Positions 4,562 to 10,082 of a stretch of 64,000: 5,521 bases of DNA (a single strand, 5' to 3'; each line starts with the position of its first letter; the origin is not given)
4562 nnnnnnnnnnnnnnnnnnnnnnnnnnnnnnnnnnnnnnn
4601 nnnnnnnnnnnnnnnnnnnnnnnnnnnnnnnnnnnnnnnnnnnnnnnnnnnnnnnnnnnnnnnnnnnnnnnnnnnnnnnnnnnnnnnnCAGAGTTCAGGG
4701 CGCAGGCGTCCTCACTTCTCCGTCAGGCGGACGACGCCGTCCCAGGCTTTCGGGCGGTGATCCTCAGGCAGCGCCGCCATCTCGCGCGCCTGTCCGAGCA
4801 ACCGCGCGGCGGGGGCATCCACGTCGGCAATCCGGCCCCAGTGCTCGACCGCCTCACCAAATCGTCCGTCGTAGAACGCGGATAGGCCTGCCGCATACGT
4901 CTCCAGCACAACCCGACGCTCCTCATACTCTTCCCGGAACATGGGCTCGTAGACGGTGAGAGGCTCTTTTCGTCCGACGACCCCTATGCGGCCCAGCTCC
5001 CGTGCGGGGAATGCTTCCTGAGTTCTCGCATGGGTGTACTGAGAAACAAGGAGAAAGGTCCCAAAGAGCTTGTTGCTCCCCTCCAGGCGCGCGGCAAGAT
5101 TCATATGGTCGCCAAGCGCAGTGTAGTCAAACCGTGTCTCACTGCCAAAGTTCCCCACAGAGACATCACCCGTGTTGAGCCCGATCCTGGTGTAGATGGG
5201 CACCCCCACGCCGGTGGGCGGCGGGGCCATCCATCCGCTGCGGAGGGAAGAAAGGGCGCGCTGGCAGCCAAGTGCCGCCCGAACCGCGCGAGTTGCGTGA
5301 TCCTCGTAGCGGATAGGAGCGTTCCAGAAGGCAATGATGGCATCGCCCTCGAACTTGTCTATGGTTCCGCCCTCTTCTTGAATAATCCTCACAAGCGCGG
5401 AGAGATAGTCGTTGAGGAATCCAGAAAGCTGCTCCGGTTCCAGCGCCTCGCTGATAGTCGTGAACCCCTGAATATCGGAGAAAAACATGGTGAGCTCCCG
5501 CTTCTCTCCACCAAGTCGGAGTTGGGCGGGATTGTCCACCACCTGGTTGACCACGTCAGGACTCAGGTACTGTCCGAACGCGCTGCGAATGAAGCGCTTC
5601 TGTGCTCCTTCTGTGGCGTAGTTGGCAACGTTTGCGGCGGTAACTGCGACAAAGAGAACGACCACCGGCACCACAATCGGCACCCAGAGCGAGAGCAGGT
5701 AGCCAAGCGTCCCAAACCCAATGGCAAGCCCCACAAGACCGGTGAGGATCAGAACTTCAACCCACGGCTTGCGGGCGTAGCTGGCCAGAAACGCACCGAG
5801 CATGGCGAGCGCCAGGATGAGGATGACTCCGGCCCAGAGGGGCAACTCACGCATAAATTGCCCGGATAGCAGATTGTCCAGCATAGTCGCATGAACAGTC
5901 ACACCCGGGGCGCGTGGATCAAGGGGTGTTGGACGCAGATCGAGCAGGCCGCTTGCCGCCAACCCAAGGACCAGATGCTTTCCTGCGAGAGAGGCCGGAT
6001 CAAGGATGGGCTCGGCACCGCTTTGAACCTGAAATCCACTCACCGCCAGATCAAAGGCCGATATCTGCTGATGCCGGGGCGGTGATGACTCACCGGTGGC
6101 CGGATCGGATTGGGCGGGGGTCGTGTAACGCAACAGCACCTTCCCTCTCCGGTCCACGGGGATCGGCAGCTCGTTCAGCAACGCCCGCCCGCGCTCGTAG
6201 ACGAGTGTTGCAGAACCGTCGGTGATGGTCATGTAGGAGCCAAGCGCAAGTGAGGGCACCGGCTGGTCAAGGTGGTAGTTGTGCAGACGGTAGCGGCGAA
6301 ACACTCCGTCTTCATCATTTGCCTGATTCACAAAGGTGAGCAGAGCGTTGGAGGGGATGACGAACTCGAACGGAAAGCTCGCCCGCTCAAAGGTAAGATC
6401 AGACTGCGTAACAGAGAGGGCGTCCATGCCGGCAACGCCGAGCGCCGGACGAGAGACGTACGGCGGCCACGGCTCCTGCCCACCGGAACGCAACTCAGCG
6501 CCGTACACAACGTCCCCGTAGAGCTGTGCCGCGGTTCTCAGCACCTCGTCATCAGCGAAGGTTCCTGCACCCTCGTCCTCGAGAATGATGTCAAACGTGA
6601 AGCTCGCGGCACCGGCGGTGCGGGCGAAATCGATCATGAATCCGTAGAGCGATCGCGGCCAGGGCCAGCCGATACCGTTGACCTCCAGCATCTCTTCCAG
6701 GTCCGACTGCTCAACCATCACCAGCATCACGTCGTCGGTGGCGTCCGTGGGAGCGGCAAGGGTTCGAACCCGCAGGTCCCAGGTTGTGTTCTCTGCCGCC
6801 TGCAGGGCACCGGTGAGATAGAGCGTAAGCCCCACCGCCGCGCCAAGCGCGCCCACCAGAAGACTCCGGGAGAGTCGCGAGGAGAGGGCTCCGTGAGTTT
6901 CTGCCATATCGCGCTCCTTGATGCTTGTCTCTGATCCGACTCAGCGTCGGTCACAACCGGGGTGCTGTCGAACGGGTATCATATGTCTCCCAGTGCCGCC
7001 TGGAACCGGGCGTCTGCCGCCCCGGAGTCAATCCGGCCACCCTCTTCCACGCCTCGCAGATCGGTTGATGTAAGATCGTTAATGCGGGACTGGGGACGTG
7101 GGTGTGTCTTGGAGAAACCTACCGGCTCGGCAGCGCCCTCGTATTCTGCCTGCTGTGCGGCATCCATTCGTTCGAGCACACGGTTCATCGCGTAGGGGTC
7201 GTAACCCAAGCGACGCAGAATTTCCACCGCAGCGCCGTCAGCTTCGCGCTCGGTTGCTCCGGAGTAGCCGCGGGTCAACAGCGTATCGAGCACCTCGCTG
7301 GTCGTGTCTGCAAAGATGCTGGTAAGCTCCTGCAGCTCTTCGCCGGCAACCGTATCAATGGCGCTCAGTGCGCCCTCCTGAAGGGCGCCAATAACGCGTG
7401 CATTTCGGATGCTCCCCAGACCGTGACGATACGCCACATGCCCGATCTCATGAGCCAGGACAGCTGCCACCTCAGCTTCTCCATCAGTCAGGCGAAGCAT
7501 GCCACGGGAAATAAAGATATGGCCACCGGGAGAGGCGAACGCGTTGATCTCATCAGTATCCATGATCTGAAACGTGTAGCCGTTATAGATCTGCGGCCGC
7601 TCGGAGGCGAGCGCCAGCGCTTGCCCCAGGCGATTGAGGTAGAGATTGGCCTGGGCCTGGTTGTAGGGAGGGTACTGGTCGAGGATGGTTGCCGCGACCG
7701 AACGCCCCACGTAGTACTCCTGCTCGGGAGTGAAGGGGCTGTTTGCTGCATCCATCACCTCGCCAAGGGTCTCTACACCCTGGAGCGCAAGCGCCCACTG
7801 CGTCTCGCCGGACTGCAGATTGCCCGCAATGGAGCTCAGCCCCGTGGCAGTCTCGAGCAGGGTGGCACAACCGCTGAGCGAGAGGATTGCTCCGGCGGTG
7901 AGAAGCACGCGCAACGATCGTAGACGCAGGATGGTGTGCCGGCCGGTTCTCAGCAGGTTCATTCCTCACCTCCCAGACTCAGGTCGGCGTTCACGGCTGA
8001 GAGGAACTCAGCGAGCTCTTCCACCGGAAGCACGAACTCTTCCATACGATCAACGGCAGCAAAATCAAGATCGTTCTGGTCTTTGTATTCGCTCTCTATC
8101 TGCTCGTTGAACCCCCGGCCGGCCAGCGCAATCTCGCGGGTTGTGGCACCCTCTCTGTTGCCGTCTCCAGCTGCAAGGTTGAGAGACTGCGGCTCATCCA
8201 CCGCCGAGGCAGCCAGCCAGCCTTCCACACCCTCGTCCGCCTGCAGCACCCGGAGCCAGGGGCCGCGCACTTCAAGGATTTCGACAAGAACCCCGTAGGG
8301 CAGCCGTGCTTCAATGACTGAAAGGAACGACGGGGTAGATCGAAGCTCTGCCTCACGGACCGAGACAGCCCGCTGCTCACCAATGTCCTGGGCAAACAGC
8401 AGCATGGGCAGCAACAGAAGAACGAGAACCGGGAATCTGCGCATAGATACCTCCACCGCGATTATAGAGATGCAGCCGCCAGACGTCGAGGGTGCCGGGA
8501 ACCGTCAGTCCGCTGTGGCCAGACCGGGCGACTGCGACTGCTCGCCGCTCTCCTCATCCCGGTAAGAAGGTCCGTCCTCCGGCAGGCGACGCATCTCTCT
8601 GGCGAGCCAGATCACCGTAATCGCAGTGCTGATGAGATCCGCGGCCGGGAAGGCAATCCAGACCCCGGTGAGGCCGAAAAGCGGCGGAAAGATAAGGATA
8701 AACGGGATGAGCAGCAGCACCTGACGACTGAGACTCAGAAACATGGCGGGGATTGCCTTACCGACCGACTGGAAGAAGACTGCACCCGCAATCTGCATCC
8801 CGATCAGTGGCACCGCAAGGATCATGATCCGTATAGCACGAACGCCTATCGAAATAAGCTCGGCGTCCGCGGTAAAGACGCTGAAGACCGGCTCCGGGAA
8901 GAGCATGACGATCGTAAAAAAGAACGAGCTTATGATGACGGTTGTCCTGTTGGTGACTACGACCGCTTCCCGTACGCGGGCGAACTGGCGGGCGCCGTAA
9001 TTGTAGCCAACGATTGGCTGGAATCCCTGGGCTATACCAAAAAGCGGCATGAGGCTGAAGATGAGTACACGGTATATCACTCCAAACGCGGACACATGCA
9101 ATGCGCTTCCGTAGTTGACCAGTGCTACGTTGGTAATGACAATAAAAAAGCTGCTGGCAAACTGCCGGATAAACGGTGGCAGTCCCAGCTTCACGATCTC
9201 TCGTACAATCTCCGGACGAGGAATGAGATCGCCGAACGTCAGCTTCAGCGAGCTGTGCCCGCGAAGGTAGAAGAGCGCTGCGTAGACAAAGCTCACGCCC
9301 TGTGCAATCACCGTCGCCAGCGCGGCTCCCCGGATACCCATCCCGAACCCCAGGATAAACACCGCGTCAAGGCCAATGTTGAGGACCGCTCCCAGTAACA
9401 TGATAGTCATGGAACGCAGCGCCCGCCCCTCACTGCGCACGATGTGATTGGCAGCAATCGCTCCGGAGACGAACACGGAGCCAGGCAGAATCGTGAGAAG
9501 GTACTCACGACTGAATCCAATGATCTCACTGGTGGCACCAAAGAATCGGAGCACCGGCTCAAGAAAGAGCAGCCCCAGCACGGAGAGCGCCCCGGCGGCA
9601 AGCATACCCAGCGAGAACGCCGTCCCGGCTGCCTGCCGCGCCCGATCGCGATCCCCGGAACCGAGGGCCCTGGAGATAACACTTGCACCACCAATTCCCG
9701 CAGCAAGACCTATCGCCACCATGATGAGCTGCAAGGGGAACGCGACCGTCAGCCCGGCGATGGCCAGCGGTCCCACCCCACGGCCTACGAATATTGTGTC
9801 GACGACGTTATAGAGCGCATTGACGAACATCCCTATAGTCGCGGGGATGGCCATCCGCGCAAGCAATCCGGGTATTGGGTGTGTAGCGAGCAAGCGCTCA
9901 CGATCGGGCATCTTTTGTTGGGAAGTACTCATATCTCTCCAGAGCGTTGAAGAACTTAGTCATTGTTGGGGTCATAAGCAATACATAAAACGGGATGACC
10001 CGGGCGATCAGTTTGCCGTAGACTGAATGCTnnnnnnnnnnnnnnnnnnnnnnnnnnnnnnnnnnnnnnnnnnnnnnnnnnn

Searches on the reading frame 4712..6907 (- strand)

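Call 39: search_protein_families(library=pfam, proteins=[window:4712-6907:-], max_evalue=0.00001)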
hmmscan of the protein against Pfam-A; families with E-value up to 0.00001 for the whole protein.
window:4712-6907:- (731 aa): 2 families
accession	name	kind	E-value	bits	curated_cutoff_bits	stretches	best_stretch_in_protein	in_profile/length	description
PF05226.16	CHASE2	-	2e-38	132.9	26.3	1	27-372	7-256/257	CHASE2 domain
PF00211.25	Guanylate_cyc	-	4.1e-16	59.5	21.9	1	470-651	7-178/183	Adenylate and Guanylate cyclase catalytic domain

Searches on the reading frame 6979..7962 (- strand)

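Call 39: search_protein_families(library=pfam, proteins=[window:6979-7962:-], max_evalue=0.00001)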
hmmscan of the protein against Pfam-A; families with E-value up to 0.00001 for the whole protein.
window:6979-7962:- (327 aa): 1 family
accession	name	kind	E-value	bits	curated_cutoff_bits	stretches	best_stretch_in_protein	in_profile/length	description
PF01435.24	Peptidase_M48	-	9.5e-29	101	20.3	1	105-299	3-184/186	Peptidase family M48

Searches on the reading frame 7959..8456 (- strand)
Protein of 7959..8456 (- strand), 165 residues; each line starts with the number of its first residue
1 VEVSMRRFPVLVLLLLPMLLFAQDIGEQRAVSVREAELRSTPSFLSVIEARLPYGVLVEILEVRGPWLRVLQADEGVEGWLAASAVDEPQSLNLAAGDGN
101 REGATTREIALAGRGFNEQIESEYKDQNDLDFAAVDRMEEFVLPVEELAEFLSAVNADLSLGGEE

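Call 39: search_protein_families(library=pfam, proteins=[window:7959-8456:-], max_evalue=0.00001)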
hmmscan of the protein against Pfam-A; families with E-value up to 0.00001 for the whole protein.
window:7959-8456:- (165 aa): 1 family
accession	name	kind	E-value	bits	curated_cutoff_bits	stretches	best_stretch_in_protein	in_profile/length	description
PF08239.17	SH3_3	-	7.3e-06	26.5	27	0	37-86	4-53/54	Bacterial SH3 domain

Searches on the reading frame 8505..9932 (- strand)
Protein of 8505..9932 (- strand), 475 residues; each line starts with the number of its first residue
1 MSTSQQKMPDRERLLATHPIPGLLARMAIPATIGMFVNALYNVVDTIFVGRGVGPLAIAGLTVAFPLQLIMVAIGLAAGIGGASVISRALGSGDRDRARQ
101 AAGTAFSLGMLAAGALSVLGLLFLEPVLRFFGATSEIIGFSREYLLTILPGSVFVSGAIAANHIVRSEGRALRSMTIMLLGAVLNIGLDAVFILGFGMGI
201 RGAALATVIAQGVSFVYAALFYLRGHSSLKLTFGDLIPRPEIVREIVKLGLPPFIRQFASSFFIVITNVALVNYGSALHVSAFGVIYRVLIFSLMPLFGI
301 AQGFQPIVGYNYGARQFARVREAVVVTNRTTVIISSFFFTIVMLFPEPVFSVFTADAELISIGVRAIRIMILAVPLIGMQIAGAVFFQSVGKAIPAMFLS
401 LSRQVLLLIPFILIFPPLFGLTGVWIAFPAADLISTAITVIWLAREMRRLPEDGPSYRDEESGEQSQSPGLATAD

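Call 39: search_protein_families(library=pfam, proteins=[window:8505-9932:-], max_evalue=0.00001)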
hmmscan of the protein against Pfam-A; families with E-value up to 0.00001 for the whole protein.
window:8505-9932:- (475 aa): 1 family
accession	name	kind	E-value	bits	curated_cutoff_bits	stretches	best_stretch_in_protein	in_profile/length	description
PF01554.23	MatE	-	6.1e-51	172.8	24.9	2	30-190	1-160/161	MatE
